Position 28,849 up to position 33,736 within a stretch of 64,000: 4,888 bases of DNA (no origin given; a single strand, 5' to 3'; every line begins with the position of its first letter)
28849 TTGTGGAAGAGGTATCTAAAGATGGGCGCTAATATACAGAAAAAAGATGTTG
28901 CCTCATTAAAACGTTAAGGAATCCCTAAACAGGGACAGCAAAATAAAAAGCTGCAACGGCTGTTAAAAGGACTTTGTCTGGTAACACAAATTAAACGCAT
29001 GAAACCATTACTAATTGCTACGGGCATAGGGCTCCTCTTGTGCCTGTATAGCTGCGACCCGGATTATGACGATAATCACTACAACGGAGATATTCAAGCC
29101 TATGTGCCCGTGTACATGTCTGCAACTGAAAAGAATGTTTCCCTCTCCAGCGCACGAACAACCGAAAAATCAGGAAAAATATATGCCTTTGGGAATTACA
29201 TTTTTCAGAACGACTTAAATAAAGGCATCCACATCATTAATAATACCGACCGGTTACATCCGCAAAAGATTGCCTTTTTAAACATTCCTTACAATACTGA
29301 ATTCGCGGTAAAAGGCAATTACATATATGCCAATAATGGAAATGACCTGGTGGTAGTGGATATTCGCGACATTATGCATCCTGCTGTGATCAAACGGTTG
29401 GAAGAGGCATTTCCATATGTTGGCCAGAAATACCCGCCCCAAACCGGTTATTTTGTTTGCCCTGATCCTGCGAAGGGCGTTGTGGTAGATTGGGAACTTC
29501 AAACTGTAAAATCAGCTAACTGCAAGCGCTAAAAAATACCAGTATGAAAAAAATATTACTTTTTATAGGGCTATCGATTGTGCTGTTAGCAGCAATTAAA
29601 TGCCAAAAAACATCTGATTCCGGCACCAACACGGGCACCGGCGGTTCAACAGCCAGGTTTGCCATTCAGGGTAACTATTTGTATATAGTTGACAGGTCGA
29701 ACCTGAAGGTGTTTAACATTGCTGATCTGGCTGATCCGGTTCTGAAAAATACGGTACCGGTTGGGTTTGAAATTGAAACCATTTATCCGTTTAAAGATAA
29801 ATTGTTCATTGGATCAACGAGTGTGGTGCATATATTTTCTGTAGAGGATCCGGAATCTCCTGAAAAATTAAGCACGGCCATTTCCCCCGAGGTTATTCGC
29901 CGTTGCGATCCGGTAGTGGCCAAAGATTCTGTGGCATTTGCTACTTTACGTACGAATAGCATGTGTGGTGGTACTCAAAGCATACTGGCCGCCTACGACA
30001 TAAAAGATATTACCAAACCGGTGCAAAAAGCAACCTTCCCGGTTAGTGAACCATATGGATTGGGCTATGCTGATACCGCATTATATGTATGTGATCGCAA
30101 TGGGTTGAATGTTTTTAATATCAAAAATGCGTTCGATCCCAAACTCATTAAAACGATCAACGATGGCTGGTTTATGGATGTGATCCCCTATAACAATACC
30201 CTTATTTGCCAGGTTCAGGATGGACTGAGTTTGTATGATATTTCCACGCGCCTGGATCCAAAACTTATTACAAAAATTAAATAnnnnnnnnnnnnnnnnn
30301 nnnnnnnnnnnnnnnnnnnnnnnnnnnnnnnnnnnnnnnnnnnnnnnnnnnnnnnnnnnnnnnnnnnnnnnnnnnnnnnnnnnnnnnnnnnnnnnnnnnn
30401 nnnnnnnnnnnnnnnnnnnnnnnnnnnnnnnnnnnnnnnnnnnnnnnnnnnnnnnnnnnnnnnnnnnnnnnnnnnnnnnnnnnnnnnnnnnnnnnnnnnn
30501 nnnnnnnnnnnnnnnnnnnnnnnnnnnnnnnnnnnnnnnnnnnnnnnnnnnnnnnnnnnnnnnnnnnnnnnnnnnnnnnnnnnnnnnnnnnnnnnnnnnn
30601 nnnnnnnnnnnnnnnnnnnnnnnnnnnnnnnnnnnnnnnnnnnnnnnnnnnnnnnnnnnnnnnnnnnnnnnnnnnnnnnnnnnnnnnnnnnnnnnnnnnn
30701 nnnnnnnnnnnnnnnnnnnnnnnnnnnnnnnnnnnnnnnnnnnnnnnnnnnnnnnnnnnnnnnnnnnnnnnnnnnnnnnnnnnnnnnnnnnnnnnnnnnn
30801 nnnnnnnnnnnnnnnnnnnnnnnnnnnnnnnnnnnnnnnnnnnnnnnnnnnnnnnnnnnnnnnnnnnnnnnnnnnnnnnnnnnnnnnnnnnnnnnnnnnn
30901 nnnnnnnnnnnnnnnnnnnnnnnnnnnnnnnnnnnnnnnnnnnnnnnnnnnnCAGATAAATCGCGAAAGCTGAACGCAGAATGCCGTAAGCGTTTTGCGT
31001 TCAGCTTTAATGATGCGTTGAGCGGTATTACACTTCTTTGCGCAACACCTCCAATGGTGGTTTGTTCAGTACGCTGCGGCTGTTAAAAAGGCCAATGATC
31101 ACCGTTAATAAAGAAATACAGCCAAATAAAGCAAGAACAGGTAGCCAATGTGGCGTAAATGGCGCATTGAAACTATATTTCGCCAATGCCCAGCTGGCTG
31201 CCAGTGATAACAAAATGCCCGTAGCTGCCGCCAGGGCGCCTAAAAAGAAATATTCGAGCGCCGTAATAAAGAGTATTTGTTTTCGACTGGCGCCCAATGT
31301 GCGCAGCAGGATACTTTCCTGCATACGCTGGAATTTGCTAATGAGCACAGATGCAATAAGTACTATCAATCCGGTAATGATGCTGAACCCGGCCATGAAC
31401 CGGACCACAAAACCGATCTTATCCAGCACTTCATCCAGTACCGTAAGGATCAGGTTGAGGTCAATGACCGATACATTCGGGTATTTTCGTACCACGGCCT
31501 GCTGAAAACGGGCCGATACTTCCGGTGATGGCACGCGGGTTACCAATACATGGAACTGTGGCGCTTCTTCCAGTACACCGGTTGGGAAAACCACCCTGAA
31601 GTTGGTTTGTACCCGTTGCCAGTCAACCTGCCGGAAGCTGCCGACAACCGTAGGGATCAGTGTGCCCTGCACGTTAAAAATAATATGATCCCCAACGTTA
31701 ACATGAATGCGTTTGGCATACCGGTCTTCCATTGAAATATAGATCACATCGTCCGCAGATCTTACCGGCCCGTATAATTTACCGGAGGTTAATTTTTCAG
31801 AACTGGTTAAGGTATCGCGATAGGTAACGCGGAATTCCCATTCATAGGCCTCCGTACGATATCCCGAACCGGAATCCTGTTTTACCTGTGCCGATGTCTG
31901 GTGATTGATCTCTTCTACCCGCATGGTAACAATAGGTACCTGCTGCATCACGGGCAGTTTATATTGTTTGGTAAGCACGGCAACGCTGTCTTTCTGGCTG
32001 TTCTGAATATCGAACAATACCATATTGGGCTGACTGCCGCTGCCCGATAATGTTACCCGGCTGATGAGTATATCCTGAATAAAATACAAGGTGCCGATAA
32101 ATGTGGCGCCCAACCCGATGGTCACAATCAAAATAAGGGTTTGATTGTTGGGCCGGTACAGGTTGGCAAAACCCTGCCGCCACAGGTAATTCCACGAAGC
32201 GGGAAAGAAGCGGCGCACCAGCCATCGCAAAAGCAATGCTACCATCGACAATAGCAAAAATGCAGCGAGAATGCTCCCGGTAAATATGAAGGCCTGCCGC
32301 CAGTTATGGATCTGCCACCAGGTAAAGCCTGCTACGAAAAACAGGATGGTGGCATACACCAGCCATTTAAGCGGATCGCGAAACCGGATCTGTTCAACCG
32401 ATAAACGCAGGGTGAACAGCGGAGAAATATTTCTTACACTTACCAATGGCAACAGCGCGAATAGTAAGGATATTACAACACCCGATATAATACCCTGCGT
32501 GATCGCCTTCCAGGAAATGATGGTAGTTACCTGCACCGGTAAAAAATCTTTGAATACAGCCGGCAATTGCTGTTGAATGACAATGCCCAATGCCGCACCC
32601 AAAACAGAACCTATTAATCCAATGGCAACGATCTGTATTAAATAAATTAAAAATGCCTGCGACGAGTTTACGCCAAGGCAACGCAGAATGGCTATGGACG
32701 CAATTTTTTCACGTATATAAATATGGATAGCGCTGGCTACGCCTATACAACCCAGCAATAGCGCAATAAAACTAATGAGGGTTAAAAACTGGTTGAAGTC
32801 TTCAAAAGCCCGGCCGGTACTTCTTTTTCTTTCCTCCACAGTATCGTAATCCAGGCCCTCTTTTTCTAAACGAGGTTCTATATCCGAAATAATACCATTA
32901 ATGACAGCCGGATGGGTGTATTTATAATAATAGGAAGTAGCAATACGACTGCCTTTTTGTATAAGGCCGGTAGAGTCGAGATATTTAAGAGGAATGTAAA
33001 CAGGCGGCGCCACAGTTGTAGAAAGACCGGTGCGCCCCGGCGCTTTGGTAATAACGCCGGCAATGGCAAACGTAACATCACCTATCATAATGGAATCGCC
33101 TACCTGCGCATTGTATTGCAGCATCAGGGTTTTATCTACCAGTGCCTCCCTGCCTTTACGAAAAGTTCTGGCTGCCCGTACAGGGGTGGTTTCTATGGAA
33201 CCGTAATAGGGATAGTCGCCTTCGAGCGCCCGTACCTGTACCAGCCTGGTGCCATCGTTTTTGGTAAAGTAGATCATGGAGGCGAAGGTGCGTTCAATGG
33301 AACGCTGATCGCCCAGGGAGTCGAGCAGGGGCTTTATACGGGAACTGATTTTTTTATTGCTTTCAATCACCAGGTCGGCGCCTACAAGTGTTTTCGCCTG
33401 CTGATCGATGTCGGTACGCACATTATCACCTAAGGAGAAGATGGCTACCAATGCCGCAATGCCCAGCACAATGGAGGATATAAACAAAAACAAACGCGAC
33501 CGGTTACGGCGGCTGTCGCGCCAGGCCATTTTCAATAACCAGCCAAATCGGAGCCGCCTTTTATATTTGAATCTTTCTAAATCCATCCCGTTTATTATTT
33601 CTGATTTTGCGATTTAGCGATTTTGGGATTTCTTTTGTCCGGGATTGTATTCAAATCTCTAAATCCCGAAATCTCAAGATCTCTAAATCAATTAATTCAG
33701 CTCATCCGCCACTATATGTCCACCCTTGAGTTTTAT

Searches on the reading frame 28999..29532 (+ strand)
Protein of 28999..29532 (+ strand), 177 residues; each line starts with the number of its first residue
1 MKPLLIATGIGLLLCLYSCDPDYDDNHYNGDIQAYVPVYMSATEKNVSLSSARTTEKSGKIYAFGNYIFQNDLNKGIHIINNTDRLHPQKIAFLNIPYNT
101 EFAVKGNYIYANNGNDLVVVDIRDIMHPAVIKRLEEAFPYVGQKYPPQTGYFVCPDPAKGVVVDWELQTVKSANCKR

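Call 80: search_protein_families(library=pfam, proteins=[window:28999-29532:+], max_evalue=0.0001)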
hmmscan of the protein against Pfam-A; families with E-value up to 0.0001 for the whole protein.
window:28999-29532:+ (177 aa): 1 family
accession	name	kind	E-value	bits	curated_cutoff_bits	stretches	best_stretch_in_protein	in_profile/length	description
PF08309.17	LVIVD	-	7e-06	25.7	20.2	1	103-130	8-36/42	LVIVD repeat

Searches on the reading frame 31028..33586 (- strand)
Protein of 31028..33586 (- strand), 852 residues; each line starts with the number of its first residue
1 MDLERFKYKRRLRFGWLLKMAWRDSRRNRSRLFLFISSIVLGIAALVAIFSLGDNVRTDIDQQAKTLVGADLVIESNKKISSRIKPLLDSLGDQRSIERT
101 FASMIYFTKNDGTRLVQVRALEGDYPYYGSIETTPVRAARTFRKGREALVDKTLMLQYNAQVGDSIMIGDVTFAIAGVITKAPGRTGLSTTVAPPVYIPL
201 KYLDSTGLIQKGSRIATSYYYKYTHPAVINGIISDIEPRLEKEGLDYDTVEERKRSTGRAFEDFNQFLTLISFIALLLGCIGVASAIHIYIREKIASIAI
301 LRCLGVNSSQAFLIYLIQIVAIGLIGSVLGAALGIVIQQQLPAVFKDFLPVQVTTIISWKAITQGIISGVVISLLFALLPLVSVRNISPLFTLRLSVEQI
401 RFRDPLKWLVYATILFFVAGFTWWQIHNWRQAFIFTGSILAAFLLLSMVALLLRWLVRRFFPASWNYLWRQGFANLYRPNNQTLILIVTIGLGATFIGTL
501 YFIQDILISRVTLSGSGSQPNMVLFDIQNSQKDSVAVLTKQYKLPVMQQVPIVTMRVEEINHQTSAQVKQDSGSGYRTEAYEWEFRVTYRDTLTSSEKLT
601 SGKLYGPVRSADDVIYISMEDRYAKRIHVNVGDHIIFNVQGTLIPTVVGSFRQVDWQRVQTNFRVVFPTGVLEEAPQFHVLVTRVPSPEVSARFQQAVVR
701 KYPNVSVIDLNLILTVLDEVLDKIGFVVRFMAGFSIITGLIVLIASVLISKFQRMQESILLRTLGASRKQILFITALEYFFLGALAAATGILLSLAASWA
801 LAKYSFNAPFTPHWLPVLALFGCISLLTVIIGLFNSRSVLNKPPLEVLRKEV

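Call 80: search_protein_families(library=pfam, proteins=[window:31028-33586:-], max_evalue=0.0001)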
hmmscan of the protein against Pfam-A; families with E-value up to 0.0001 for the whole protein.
window:31028-33586:- (852 aa): 2 families
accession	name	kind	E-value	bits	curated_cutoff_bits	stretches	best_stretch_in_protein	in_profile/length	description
PF02687.27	FtsX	-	1.4e-27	96.6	25.5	2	730-844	2-120/120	FtsX-like permease C-terminal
PF12704.14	MacB_PCD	-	3.7e-16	60.5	27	1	33-207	2-180/207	MacB-like periplasmic core domain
